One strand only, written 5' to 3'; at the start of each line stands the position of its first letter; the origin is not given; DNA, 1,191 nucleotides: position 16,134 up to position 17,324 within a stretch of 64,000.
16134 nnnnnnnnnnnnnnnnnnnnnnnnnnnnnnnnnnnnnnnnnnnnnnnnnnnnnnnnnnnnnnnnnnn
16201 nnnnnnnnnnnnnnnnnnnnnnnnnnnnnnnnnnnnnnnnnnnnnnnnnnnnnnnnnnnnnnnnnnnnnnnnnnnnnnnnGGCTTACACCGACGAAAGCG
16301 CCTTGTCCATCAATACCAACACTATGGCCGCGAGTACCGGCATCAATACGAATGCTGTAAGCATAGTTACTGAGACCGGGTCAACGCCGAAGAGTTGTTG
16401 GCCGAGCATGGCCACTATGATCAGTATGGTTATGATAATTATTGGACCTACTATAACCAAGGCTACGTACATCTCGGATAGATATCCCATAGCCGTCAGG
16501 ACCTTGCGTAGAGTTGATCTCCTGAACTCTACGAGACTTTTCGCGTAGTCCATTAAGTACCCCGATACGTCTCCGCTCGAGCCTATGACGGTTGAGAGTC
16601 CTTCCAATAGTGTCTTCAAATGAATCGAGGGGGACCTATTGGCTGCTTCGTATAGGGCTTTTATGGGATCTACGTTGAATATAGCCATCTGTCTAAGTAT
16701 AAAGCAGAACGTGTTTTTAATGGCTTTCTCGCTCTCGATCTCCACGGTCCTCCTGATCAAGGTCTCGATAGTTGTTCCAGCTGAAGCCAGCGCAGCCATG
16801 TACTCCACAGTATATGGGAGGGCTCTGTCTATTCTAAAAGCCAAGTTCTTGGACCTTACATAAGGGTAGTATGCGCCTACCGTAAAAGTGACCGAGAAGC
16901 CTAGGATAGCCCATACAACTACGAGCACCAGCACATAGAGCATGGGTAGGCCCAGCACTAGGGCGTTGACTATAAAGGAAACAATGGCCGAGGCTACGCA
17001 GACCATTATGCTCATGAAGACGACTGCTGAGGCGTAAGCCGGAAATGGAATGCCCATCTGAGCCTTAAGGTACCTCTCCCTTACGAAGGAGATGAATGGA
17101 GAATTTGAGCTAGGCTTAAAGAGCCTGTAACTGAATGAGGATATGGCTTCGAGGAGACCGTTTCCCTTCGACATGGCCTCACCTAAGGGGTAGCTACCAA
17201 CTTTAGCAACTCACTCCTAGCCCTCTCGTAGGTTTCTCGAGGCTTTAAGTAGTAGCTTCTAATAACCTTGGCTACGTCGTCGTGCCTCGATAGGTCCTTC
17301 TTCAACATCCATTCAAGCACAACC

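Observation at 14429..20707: Compact type IV pilus locus with divergent architecture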

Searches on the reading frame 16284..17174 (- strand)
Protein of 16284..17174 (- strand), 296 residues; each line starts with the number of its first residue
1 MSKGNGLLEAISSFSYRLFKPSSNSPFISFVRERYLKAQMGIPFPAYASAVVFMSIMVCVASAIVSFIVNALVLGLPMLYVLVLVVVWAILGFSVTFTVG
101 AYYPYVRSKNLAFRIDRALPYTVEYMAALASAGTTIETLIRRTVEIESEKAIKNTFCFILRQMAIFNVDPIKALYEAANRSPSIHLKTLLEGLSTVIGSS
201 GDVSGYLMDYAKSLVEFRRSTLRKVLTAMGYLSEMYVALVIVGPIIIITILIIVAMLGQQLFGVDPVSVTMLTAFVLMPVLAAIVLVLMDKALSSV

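Call 3: search_protein_families(library=pfam, proteins=[window:16284-17174:-], max_evalue=0.1)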
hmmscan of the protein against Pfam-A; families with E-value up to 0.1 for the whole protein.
window:16284-17174:- (296 aa): 2 families
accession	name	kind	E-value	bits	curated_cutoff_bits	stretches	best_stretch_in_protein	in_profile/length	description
PF00482.28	T2SSF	-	6.2e-12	46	25.2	1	124-250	3-124/125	Type II secretion system (T2SS), protein F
PF02060.20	ISK_Channel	-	0.068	13.4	22.1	0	84-116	44-76/126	Slow voltage-gated potassium channel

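Call 4: search_protein_families(library=ncbifam, proteins=[window:16284-17174:-], max_evalue=0.1)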
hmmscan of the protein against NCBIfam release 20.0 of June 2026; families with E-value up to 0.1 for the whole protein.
window:16284-17174:- (296 aa): 5 families
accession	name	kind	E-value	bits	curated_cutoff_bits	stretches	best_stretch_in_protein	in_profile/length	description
NF004704.2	PRK06041.1-2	equivalog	1.3e-13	50.5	550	1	38-287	4-242/555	archaellar assembly protein ArlJ/FlaJ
NF053673.1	bindosome_BasF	exception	1.7e-12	46.8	1300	1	32-253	125-339/656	bindosome assembly system membrane anchoring protein BasF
NF004703.2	PRK06041.1-1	equivalog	7.4e-08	31.2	570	1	111-292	32-207/525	archaellar assembly protein ArlJ/FlaJ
NF046075.1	UpsF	equivalog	7.2e-07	28.3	400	1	50-289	32-245/484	membrane pilin protein UpsF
NF004705.1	PRK06041.1-3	equivalog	9.4e-07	28.1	400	1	115-291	3-175/465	archaellar assembly protein ArlJ/FlaJ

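Call 48: search_solved_structures(query=window:16284-17174:-, max_evalue=1)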
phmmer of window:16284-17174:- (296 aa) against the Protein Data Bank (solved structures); distinct sequences matched with E-value up to 1: 1.
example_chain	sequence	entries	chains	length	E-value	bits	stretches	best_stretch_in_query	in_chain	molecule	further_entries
8aiw_B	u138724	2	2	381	0.02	17.7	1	123-210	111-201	Cag pathogenicity island protein (Cag19)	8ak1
